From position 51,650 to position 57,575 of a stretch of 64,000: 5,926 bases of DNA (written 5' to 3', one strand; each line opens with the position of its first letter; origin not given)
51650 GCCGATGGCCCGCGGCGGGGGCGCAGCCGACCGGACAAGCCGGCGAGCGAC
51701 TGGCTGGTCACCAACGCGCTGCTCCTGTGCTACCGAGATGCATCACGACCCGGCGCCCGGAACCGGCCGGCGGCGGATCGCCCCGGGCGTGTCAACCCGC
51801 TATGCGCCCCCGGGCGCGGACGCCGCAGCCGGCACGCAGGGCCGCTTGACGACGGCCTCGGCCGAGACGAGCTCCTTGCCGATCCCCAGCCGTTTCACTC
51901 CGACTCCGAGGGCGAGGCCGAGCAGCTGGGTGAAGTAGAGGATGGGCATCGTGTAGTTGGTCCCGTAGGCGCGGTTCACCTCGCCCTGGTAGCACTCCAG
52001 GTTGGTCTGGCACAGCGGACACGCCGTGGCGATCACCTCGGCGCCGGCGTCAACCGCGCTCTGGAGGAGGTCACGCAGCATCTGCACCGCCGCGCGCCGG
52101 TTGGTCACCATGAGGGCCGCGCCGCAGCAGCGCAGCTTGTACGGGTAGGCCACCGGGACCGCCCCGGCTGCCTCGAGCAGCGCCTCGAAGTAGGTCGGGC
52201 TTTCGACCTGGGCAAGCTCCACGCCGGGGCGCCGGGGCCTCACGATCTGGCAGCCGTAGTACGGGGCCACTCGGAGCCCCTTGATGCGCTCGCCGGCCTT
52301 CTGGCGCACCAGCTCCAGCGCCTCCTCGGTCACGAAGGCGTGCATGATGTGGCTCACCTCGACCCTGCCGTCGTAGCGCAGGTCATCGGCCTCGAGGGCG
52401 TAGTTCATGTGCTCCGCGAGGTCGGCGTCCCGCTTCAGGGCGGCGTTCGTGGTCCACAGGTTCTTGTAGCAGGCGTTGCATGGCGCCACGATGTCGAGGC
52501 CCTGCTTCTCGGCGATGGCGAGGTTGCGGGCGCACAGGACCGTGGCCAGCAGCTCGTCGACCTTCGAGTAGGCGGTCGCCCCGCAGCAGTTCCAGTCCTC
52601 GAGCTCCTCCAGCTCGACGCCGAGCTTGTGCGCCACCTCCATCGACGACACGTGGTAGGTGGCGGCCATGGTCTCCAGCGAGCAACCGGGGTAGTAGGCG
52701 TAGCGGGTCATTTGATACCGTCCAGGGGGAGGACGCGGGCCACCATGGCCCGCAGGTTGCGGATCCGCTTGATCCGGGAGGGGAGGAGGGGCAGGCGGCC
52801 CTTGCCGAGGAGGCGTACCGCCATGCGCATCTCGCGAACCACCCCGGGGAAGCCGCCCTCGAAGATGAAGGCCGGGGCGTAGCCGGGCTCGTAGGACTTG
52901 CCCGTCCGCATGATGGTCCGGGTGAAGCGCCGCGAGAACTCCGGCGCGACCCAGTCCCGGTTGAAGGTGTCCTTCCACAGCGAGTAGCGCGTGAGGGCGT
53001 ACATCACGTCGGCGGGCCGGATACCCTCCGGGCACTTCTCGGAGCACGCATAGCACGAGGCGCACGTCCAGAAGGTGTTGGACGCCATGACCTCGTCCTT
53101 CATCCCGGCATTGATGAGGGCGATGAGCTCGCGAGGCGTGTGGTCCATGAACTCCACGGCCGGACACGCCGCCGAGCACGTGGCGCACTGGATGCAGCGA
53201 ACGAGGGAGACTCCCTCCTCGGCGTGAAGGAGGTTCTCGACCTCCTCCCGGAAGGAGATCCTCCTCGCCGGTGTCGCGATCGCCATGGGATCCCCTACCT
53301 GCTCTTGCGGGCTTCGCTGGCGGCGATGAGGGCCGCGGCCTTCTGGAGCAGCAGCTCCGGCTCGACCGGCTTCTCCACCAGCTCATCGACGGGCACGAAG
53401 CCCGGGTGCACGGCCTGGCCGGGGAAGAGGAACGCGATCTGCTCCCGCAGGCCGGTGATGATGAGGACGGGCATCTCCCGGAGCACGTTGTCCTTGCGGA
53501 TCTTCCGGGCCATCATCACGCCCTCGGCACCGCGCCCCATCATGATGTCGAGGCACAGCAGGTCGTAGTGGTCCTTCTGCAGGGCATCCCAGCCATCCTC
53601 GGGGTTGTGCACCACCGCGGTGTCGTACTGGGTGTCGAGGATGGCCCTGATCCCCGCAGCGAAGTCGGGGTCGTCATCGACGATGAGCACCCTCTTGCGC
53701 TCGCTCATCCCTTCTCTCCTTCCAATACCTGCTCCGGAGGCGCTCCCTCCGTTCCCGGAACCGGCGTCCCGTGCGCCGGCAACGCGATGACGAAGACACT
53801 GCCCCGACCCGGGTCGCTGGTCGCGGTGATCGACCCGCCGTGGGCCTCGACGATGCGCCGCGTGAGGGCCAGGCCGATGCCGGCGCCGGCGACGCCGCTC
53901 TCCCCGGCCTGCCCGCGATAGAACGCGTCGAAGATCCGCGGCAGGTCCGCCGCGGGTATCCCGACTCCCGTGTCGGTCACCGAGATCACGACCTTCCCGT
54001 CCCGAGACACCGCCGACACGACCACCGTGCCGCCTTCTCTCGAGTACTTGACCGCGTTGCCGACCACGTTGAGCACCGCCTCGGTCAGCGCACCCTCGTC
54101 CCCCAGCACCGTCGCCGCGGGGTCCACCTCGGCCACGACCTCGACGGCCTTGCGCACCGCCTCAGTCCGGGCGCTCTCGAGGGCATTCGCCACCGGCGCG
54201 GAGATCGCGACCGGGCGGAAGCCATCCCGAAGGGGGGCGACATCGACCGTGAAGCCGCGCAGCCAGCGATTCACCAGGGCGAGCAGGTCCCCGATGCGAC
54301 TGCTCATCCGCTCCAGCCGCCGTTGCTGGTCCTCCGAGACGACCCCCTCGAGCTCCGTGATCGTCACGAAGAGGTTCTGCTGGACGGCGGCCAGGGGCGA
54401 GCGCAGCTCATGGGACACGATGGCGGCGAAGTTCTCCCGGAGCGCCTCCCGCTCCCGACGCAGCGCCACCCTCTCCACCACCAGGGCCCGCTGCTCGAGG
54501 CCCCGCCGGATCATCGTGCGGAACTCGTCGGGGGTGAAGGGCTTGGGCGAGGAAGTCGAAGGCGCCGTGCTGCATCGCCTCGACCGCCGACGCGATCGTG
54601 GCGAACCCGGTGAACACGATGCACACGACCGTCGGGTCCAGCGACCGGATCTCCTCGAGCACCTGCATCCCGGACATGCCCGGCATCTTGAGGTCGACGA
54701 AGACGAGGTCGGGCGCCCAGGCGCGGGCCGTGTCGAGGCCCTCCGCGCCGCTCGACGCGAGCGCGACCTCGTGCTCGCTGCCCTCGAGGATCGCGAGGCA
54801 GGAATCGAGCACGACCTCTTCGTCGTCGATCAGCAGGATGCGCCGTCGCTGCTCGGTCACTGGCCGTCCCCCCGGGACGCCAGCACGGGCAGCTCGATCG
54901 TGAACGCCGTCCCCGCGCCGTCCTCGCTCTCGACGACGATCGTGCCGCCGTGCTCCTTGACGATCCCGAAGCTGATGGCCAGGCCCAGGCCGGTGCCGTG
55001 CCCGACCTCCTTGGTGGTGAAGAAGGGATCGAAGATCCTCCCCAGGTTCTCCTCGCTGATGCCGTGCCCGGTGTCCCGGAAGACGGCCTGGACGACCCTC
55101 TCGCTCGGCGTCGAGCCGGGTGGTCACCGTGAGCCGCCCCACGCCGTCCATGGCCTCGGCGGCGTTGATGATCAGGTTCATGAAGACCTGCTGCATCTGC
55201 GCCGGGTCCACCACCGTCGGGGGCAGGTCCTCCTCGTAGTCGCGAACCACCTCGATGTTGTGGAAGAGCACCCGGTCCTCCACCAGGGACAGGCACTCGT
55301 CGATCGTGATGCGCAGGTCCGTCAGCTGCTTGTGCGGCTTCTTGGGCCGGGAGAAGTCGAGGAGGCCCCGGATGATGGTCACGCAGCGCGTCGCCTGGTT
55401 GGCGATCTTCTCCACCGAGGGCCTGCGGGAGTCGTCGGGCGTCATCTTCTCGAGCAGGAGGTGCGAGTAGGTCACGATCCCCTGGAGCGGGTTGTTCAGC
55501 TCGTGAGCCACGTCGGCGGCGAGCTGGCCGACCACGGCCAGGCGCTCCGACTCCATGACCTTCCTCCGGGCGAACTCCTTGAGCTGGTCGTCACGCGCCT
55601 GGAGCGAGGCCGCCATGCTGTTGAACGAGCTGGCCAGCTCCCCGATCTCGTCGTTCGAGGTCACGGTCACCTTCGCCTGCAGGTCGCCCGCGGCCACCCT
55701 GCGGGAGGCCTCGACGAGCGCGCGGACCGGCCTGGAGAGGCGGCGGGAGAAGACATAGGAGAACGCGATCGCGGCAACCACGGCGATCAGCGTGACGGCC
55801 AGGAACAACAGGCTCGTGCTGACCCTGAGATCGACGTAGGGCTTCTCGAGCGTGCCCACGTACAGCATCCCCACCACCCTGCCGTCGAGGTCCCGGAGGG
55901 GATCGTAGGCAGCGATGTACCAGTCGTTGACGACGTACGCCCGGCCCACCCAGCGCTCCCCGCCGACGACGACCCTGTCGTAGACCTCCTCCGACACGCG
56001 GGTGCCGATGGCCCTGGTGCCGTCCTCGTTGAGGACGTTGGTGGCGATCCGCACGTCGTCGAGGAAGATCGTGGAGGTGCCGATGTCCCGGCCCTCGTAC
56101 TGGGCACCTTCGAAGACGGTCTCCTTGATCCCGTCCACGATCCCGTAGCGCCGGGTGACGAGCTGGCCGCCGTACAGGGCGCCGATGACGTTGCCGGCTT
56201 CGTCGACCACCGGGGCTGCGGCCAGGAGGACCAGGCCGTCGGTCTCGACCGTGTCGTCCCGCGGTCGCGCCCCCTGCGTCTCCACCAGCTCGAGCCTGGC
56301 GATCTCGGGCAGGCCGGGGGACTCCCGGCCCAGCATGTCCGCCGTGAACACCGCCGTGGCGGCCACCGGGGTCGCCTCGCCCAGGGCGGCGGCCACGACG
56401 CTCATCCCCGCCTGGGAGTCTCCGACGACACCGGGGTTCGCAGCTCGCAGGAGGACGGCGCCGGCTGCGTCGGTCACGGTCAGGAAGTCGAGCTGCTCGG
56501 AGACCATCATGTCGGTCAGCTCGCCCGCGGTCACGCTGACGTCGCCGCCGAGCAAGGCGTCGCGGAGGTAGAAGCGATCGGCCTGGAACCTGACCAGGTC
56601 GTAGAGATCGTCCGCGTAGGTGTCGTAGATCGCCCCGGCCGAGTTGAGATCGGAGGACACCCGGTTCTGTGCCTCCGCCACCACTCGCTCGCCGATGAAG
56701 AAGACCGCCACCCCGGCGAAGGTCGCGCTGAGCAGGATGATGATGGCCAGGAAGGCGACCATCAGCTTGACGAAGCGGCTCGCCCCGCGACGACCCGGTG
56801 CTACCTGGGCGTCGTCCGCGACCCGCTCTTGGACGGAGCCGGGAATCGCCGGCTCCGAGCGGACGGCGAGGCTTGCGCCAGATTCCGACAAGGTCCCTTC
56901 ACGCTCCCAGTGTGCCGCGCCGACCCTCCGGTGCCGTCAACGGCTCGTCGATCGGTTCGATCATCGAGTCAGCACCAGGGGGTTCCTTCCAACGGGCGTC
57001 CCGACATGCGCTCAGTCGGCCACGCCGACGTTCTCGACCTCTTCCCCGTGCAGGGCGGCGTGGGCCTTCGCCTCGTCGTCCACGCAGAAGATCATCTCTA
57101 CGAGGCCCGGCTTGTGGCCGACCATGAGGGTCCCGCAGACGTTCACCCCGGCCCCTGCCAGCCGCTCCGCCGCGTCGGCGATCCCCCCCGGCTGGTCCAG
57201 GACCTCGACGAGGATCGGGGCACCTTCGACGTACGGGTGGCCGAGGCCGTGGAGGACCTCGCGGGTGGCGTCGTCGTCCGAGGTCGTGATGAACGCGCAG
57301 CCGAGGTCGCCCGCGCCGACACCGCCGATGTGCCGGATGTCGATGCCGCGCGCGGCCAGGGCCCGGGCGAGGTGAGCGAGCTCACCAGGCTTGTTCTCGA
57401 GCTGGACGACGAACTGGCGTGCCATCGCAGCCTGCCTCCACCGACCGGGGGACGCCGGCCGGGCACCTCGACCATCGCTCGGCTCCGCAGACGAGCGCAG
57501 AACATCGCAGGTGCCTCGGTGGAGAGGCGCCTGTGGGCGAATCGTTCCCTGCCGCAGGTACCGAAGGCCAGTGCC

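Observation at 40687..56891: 16-kb single-strand array joining a group-3 [NiFe]-hydrogenase, HdrABC/MvhD, EtfAB and two HdrD-like CCG proteins under a phosphorelay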

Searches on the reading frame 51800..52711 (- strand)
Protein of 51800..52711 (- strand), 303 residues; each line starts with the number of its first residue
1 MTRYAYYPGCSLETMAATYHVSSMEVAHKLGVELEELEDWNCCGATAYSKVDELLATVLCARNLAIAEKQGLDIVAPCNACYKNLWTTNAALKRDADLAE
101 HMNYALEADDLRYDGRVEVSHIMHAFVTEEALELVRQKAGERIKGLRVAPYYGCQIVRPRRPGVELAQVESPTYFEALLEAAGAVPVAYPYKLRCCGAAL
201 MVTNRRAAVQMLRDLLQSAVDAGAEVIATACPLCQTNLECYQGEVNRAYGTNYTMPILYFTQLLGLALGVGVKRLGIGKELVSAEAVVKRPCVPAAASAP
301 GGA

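Call 9: search_protein_families(library=pfam, proteins=[window:51800-52711:-])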
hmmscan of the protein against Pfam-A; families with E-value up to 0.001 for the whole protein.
window:51800-52711:- (303 aa): 1 family
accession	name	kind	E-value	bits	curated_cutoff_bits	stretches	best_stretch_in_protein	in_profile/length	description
PF02754.22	CCG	-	4.7e-25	87.9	20.6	2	4-84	1-83/85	Cysteine-rich domain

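Call 10: search_protein_families(library=ncbifam, proteins=[window:51800-52711:-], max_evalue=0.00001)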
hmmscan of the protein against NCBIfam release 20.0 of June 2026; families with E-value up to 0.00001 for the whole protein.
window:51800-52711:- (303 aa): 5 families
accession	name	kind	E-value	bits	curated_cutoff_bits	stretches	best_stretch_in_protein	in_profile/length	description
TIGR03288.1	CoB_CoM_SS_B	equivalog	1.9e-58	198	345.15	1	4-289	2-288/290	CoB--CoM heterodisulfide reductase subunit B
NF042965.1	MFR_anch_SdhE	equivalog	5.8e-55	186.8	500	1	3-284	2-278/282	8-methylmenaquinol:fumarate reductase membrane anchor subunit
NF041780.1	hetero_SS_HdrB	equivalog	2.1e-23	83.1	450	1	22-288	24-302/304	ferredoxin:CoB-CoM heterodisulfide reductase subunit HdrB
NF045670.1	quin_L_LdhH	equivalog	6.2e-11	41.3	800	1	3-237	468-684/706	L-lactate dehydrogenase (quinone) large subunit LdhH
NF004898.0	PRK06259.1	equivalog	1.2e-06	27.5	385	0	3-85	263-349/488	fumarate reductase (CoM/CoB) subunit TfrB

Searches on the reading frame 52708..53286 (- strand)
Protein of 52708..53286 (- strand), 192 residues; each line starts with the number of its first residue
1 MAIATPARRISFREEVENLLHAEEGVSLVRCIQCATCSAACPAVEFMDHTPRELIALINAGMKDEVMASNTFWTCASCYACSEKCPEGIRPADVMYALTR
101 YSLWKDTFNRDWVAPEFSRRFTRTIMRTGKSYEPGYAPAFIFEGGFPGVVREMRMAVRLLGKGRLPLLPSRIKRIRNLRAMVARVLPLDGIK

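Call 11: search_protein_families(library=pfam, proteins=[window:52708-53286:-], max_evalue=0.01)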
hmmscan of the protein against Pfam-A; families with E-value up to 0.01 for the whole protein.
window:52708-53286:- (192 aa): 8 families
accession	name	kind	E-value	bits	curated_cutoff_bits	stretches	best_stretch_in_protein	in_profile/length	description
PF13183.11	Fer4_8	-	1.9e-11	44.8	27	1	29-89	3-68/68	4Fe-4S dicluster domain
PF13534.11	Fer4_17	-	1.7e-10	41.8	22.2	1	30-89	1-60/61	4Fe-4S dicluster domain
PF13187.11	Fer4_9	-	1.8e-08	34.7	27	1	30-88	1-50/52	4Fe-4S dicluster domain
PF13237.11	Fer4_10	-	5.7e-08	33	25.5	1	29-86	7-53/53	4Fe-4S dicluster domain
PF12838.12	Fer4_7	-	2.5e-06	28.3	27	1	30-89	1-52/52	4Fe-4S dicluster domain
PF12797.12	Fer4_2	-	0.0015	18.8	24.5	0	30-43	9-22/22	4Fe-4S binding domain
PF12837.12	Fer4_6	-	0.003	17.9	25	0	30-43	8-21/24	4Fe-4S binding domain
PF00037.32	Fer4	-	0.0043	17.3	21.1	0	30-43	7-20/24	4Fe-4S binding domain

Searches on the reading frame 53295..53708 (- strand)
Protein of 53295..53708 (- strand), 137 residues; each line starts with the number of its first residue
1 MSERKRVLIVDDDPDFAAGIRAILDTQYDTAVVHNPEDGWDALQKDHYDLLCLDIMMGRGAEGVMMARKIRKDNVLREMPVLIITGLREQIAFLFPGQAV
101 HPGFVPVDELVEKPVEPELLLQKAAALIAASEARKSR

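Call 11: search_protein_families(library=pfam, proteins=[window:53295-53708:-], max_evalue=0.01)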
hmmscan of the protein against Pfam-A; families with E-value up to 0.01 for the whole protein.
window:53295-53708:- (137 aa): 2 families
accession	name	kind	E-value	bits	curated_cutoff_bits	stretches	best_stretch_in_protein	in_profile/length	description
PF00072.30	Response_reg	-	5.1e-16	59.3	30.2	1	7-123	1-109/111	Response regulator receiver domain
PF23198.2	PDE8A_N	-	0.0074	16.7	29.6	1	12-78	19-85/147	PDE8A-like, N-terminal domain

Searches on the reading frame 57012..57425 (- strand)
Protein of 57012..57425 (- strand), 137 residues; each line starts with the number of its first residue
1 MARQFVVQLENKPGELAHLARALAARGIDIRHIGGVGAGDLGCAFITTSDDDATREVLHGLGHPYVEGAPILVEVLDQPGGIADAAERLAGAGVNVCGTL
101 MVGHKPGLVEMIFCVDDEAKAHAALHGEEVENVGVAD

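Call 11: search_protein_families(library=pfam, proteins=[window:57012-57425:-], max_evalue=0.01)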
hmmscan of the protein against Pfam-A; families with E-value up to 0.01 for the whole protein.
window:57012-57425:- (137 aa): 5 families
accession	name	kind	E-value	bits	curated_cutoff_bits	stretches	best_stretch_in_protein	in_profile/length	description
PF01842.31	ACT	-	3.2e-11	43.2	27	2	6-33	4-31/66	ACT domain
PF19571.5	ACT_8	-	1.1e-06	28.9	23.5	1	3-59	70-126/141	ACT domain pair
PF22629.2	ACT_AHAS_ss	-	0.00016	22.2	27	0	8-58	4-56/67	AHAS small subunit-like ACT domain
PF22190.2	TTHA0829-like_ACT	-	0.0046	17.4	27.4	0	69-118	3-50/70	TTHA0829-like ACT domain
PF13291.12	ACT_4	-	0.0061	17.7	27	0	6-33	10-37/80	ACT domain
